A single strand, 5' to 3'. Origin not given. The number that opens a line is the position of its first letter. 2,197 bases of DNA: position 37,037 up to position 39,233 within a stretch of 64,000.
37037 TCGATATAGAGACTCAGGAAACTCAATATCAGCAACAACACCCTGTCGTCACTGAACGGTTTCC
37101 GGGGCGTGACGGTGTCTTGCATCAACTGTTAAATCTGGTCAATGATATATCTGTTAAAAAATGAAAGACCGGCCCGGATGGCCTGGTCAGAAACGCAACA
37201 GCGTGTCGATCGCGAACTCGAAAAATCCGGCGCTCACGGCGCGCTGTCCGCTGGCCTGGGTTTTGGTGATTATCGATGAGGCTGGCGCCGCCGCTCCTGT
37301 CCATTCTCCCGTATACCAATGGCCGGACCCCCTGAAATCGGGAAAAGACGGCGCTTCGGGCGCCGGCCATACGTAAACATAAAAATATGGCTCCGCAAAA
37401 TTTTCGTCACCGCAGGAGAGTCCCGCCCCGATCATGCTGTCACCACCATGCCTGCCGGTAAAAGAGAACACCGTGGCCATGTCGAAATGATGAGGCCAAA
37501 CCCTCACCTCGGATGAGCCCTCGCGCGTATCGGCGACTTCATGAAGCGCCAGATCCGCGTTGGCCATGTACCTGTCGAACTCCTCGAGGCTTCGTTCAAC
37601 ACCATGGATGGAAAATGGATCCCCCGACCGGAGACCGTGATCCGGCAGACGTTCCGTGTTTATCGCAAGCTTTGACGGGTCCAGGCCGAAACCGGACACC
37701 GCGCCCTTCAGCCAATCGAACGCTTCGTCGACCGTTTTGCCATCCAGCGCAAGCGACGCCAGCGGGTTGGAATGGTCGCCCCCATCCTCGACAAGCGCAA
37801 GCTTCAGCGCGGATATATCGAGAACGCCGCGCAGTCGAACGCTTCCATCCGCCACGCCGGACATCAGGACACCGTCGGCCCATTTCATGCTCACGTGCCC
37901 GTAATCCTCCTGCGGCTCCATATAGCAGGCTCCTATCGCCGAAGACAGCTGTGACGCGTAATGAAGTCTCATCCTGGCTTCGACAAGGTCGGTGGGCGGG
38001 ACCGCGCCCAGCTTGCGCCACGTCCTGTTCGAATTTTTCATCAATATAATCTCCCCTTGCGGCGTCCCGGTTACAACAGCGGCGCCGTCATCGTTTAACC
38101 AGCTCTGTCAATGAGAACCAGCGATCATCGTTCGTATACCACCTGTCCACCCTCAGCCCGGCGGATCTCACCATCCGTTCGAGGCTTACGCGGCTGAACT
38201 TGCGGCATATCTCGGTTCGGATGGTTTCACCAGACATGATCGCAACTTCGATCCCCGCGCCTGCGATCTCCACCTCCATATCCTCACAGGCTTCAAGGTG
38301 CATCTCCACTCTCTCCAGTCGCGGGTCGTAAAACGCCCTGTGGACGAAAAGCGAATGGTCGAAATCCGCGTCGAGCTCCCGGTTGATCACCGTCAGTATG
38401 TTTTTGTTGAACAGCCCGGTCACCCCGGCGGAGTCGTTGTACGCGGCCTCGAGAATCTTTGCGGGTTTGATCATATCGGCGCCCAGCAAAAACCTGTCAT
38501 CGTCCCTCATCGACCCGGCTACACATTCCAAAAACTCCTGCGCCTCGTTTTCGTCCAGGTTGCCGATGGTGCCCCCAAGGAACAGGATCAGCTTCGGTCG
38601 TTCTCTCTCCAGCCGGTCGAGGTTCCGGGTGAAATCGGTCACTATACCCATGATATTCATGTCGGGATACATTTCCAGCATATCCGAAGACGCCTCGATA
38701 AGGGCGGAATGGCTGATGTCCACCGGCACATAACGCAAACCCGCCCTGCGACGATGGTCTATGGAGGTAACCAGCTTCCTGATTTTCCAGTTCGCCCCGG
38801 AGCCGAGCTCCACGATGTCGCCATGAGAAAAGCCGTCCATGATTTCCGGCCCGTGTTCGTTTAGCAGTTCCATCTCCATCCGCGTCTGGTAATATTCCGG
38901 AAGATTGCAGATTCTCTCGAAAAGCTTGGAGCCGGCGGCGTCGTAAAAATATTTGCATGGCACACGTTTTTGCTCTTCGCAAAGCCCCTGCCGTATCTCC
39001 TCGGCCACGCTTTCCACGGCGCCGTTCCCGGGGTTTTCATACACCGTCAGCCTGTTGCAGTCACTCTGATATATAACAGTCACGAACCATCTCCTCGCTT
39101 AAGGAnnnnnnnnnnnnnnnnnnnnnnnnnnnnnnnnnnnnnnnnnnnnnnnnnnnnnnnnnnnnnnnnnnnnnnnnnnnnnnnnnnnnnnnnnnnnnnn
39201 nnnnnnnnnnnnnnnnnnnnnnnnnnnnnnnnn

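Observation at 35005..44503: Metallopterin-dependent ergothioneine synthase (MES)-like fusion next to EgtD, with four uncharacterised co-oriented partner genes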

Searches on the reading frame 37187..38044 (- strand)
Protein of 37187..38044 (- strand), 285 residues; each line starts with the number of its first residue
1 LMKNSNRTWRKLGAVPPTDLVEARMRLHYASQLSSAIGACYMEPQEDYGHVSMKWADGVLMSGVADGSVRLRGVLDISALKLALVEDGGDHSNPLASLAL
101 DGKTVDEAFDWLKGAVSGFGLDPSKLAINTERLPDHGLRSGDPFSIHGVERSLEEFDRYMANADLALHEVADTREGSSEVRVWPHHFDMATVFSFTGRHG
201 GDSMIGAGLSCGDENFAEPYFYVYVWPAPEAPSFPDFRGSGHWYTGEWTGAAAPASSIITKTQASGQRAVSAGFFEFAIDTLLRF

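Call 3: search_protein_families(library=pfam, proteins=[window:37187-38044:-], max_evalue=0.01)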
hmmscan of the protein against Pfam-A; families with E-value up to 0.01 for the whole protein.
window:37187-38044:- (285 aa): 1 family
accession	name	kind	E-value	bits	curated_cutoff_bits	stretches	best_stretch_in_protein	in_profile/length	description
PF19459.4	DUF5996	-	0.0039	16.8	25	0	204-231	208-235/296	Family of unknown function (DUF5996)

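Call 4: search_protein_families(library=ncbifam, proteins=[window:37187-38044:-], max_evalue=0.01)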
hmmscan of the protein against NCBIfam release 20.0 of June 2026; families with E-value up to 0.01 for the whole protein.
window:37187-38044:- (285 aa): 0 families

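Call 27: find_homologous_proteins(query=window:37187-38044:-, max_evalue=0.001)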
Query window:37187-38044:- (285 aa): 13 proteins with E <= 0.001 among 4555 candidates.
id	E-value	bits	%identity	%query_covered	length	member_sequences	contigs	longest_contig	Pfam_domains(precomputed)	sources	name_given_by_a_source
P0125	1.4e-191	653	100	100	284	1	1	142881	-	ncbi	-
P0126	7.5e-152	523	82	100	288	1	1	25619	-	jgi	-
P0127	1.2e-43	167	35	88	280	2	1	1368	-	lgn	-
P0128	7.4e-42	162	38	95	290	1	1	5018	PF19459.5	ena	-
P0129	1.3e-40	158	32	95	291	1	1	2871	PF19459.5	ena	-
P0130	1.5e-36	144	37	99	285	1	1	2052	-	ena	-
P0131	6.2e-29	119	38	78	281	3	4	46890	-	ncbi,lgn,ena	-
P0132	6.6e-29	119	30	98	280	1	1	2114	-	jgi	-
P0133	2.0e-27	114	32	93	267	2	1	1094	-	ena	-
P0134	5.3e-20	90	32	75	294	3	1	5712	-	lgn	-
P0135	4.4e-18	84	34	73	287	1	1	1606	-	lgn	-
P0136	2.4e-17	81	34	73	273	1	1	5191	-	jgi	jgi:hypothetical protein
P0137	5.0e-13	67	30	73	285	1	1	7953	-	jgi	jgi:hypothetical protein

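Call 28: find_encoding_contigs(protein=P0131, flank=10000, max_places=3)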
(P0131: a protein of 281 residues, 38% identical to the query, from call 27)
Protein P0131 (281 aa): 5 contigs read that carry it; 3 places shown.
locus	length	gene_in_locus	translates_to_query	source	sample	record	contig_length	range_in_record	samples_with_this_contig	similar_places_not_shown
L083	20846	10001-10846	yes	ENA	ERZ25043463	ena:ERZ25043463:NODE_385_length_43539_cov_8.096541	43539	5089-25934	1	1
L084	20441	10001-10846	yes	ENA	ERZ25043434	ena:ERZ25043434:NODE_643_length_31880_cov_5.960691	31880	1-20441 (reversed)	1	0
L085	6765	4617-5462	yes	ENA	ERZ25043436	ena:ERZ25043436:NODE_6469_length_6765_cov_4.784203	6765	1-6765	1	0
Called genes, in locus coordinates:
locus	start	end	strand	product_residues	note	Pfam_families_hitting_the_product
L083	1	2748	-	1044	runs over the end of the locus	PF07690:MFS_1 (weak), PF01564:Spermine_synth, PF14559:TPR_19 (weak)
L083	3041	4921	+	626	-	PF07504:FTP, PF01447:Peptidase_M4, PF02868:Peptidase_M4_C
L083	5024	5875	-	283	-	PF01593:Amino_oxidase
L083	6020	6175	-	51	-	PF01266:DAO, PF13450:NAD_binding_8, PF01593:Amino_oxidase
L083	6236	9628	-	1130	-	PF13620:CarboxypepD_reg (faint), PF13715:CarbopepD_reg_2 (faint)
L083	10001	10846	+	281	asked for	-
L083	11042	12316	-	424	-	-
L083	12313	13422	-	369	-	-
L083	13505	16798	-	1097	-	PF07719:TPR_2 (faint), PF12770:CHAT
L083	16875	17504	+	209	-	-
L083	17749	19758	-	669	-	PF07224:Chlorophyllase (weak)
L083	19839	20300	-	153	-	PF04237:YjbR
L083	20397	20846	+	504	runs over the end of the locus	PF26299:MurL_N, PF26298:MurL_epimerase_C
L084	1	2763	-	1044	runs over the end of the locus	PF07690:MFS_1 (weak), PF01564:Spermine_synth, PF14559:TPR_19 (weak)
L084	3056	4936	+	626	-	PF07504:FTP, PF01447:Peptidase_M4, PF02868:Peptidase_M4_C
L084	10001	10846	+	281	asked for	-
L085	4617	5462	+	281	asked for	-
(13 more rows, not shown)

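Call 29: find_encoding_contigs(protein=P0137, flank=10000, max_places=2)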
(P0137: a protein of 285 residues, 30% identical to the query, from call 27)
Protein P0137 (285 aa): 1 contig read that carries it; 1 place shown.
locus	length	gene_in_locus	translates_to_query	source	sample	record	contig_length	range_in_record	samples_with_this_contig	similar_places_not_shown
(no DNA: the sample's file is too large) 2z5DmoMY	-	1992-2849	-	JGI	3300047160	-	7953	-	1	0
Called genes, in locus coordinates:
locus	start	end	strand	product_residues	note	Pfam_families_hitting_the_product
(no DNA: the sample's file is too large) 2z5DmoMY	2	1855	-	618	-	?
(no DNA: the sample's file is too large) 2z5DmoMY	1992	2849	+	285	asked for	-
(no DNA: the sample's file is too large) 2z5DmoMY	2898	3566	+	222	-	PF00440:TetR_N (weak), PF13977:TetR_C_6, PF17940:TetR_C_31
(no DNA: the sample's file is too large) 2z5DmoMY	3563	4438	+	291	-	PF05721:PhyH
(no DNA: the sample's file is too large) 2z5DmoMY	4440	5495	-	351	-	PF02668:TauD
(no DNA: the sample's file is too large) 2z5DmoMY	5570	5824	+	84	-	-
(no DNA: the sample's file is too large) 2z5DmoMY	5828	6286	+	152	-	-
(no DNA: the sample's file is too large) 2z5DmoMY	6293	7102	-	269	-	PF00378:ECH_1, PF16113:ECH_2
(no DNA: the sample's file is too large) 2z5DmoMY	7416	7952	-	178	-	?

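Call 30: find_encoding_contigs(protein=P0128, flank=10000, max_places=2)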
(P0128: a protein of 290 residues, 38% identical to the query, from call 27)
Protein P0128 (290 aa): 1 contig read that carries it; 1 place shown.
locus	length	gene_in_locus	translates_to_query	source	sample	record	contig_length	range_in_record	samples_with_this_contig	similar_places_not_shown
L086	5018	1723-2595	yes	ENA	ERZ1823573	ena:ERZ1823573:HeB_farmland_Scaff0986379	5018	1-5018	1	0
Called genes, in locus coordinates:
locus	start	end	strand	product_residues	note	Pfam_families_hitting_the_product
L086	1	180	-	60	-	?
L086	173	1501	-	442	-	PF12867:DinB_2, PF03781:FGE-sulfatase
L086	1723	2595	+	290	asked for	PF19459:DUF5996 (faint)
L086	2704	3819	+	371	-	PF01112:Asparaginase_2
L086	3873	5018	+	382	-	?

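Call 34: find_related_loci(query=A1, collection=metagenome_contigs, flank=10000)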
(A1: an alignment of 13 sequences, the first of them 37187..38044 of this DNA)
Query A1 (285 aa) in metagenome_contigs; peptide patterns used: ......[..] (x = any residue, [..] = any of these).
600 stretches matched a pattern (row limit reached: there are more); 551 encode a relative of the query (tblastn E <= 1e-3); the best 80 are kept; 80 distinct loci.
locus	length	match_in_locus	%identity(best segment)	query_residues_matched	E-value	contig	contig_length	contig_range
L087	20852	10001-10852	38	1-285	7e-58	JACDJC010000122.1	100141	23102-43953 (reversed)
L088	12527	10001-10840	37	6-285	3e-52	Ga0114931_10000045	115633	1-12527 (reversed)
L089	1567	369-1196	37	1-279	2e-52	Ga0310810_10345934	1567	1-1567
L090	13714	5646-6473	34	9-280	1e-49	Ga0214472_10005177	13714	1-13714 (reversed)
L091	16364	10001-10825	35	6-279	7e-49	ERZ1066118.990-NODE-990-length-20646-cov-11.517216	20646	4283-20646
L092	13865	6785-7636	35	6-281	6e-49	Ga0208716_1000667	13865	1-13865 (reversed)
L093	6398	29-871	34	3-285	5e-49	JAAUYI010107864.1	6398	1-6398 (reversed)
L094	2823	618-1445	36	5-285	7e-49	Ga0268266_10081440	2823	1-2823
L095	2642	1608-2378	35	9-267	1e-47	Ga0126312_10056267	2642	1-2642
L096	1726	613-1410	35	9-279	9e-48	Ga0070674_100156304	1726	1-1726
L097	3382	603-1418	35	9-279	2e-46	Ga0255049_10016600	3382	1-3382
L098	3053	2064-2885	36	9-279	3e-46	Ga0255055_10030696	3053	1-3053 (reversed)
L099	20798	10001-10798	39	9-274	3e-46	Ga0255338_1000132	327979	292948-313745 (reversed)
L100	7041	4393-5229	33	9-285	3e-46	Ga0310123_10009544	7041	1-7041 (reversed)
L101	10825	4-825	33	6-279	9e-46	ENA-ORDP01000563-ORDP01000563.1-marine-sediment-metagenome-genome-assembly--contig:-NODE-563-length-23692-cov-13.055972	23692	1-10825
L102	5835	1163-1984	37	9-279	2e-45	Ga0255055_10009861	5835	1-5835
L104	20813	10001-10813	32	8-278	1e-45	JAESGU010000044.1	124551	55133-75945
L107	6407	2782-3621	35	4-282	7e-45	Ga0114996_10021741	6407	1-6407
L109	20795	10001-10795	36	9-279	7e-45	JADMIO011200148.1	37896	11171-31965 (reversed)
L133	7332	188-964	36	5-280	7e-42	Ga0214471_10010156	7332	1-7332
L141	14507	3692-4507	33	3-275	2e-41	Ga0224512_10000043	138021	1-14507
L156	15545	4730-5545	31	8-279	2e-40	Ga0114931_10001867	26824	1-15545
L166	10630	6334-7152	31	1-279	1e-39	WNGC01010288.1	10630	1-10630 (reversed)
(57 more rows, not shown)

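Call 40: predict_structure(alignment_id=A1)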
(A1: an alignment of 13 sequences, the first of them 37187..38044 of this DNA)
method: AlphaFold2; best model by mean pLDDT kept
length: 285 residues; sequences in the alignment: 13
mean_pLDDT: 92.5   pTM: 0.90
mean pLDDT of the five models: 92.5, 92.1, 92.0, 91.7, 90.8
residues with pLDDT >= 90: 224; 70-90: 49; 50-70: 7; < 50: 5
segments of 3 or more residues with pLDDT < 50: 1-5
pLDDT, mean of each block of 10 residues (from residue 1): 63 98 97 96 90 94 92 97 94 95 98 97 92 90 96 98 97 94 94 82 92 95 90 83 91 97 97 97 88
secondary structure, 60 per line:
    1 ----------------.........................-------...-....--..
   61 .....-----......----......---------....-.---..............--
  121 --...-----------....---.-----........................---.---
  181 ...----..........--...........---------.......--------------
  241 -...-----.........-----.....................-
elements in order: H17-41 E53-56 E59-65 E71-76 E81-86 E96-99 H105-118 H137-140 H150-173 E181-183 E188-197 E200-210 E220-226 E242-244 E250-254 H255-258 H264-284

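Call 50: search_dna_similar(query=window:37187-38044:-, collection=plasmids, mode=protein, max_evalue=0.001, max_rows=30)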
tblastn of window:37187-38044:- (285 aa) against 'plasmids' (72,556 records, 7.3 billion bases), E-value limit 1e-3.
Records with a match: 2; places in all: 2; records where one place covers at least 80% of the query: 2.
Best place of each record, by identity: <60% 2.
By first word of the organism name: Kovacikia 1; Acaryochloris 1.
By predicted mobility (MOB-suite, as given by PLSDB): non-mobilizable 1; conjugative 1.
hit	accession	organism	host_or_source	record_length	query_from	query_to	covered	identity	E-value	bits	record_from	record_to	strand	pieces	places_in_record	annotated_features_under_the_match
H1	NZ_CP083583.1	Kovacikia minuta CCNUW1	cell culture,fresh water lake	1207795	1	281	99%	35.9%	2e-47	176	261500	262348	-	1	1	record has no annotation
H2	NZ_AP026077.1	Acaryochloris marina MBIC10699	cell culture,Ascidian, Diplosoma similis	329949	6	272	94%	31.0%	4e-34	138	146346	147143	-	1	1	hypothetical protein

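Call 51: get_annotated_region(hit=H2, flank=8000)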
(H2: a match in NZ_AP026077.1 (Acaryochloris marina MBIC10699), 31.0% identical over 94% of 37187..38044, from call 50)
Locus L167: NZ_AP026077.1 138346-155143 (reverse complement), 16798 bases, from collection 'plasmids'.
description: Acaryochloris marina MBIC10699 plasmid pREC2, complete sequence
organism: Acaryochloris marina MBIC10699 (NCBI taxid 2954813)
taxonomy: Bacteria; Cyanobacteriota; Cyanophyceae; Acaryochloridales; Acaryochloridaceae; Acaryochloris; Acaryochloris marina; Acaryochloris marina MBIC10699
host: -; source: cell culture,Ascidian, Diplosoma similis; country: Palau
typing (MOB-suite, as given by PLSDB): conjugative; relaxase MOBF; mating-pair formation MPF_T
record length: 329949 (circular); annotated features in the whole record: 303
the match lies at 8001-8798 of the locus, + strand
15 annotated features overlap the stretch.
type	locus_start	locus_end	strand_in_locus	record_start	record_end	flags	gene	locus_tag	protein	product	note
CDS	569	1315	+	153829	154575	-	-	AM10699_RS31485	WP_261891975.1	SDR family oxidoreductase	-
CDS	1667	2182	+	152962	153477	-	-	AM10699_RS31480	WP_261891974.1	hypothetical protein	-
CDS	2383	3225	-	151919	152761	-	-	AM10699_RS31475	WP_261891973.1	Rpn family recombination-promoting nuclease/putative transposase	-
CDS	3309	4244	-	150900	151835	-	-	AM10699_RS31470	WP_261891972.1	LysR family transcriptional regulator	GO:0006355 - regulation of DNA-templated transcription [Evidence IEA]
CDS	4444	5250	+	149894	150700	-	-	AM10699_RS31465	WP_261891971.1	SDR family oxidoreductase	-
CDS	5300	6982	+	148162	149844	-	-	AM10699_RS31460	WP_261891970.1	alpha-glucosidase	-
CDS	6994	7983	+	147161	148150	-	-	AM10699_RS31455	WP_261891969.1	DUF4380 domain-containing protein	-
CDS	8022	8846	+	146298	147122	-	-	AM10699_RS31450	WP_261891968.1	hypothetical protein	-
CDS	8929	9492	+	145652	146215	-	-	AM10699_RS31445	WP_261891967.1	NADPH-dependent FMN reductase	-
CDS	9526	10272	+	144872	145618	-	-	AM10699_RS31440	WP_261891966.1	NAD(P)H-hydrate epimerase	-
CDS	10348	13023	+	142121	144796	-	-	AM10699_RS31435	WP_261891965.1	glucosidase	-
CDS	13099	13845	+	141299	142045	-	-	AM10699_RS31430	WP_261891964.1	aquaporin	GO:0055085 - transmembrane transport [Evidence IEA]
CDS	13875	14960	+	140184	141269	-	-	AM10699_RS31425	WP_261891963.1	VOC family protein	-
CDS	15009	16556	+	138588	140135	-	-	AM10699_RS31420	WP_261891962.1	GMC family oxidoreductase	-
CDS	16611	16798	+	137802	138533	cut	-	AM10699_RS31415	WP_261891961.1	hypothetical protein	-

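Call 52: get_annotated_region(hit=H1, flank=8000)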
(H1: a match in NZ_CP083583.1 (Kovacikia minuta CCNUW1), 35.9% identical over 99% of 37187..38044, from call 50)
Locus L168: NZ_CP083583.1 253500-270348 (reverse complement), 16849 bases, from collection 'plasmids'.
description: Kovacikia minuta CCNUW1 strain CCNU0001 plasmid pA, complete sequence
organism: Kovacikia minuta CCNUW1 (NCBI taxid 2653194)
taxonomy: Bacteria; Cyanobacteriota; Cyanophyceae; Leptolyngbyales; Leptolyngbyaceae; Kovacikia; Kovacikia minuta; Kovacikia minuta CCNUW1
host: -; source: cell culture,fresh water lake; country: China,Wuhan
typing (MOB-suite, as given by PLSDB): non-mobilizable
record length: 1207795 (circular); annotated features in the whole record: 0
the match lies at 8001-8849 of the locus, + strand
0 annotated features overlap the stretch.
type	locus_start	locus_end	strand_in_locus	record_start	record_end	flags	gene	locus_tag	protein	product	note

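Call 59: search_protein_representatives(alignment_id=A1)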
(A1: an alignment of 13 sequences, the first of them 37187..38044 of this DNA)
Query: 13 sequences, 282 profile positions. Proteins with E-value up to 0.001 (for the whole library): 3395; up to 1e-10: 2425; up to 1e-30: 1445. The best 150 are listed.
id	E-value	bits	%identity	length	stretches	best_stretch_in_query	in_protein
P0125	1.8e-104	365.7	-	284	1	3-278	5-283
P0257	1.4e-95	336.6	-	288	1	4-281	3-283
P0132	6.1e-95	334.5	-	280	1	5-281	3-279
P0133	7.5e-93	327.6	-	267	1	4-281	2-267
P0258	1.9e-87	309.8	-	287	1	4-281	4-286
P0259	2.3e-87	309.6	-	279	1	4-281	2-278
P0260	3.7e-87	308.9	-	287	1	4-281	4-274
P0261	6.9e-87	308.0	-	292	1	4-279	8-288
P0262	7.6e-87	307.9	-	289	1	5-281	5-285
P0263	7.8e-87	307.9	-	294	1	4-281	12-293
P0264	8.4e-87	307.7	-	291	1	5-281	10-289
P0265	9.7e-87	307.5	-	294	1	5-281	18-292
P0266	1.8e-86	306.6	-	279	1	5-281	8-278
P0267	2.3e-86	306.3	-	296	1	4-281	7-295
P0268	2.4e-86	306.2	-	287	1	3-280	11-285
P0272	2.1e-85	303.2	-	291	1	4-275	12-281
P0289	1.3e-83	297.3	-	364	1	13-281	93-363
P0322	4.4e-80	285.7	-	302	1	5-278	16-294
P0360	3.6e-78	279.4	-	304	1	5-281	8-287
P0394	1.9e-76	273.8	-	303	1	4-281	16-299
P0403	3.6e-76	272.9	-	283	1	5-281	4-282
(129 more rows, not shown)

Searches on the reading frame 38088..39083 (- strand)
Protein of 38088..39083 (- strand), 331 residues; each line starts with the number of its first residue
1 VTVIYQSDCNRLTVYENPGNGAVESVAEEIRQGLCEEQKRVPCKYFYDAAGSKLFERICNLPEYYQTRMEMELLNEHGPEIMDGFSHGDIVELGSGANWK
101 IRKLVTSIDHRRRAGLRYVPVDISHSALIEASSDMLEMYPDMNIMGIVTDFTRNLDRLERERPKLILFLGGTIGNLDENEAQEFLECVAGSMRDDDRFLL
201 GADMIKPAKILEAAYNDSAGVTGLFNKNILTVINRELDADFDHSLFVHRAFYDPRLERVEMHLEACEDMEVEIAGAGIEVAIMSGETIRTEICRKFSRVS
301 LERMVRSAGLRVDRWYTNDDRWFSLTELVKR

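Call 3: search_protein_families(library=pfam, proteins=[window:38088-39083:-], max_evalue=0.01)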
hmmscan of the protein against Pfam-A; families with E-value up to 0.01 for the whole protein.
window:38088-39083:- (331 aa): 1 family
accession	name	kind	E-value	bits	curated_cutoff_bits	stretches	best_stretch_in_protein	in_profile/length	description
PF10017.15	Methyltransf_33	-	8.8e-102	340.7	23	1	27-328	2-302/304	Histidine-specific methyltransferase, SAM-dependent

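Call 4: search_protein_families(library=ncbifam, proteins=[window:38088-39083:-], max_evalue=0.01)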
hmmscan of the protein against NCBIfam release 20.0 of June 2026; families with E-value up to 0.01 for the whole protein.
window:38088-39083:- (331 aa): 2 families
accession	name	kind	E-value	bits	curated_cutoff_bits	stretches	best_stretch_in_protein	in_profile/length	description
TIGR03438.1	egtD_ergothio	equivalog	5.7e-100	334.4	290.9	1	27-326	3-299/301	L-histidine N(alpha)-methyltransferase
TIGR03439.1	methyl_EasF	subfamily_domain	1.6e-46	158.7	205.55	1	24-323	11-317/321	EasF family methyltransferase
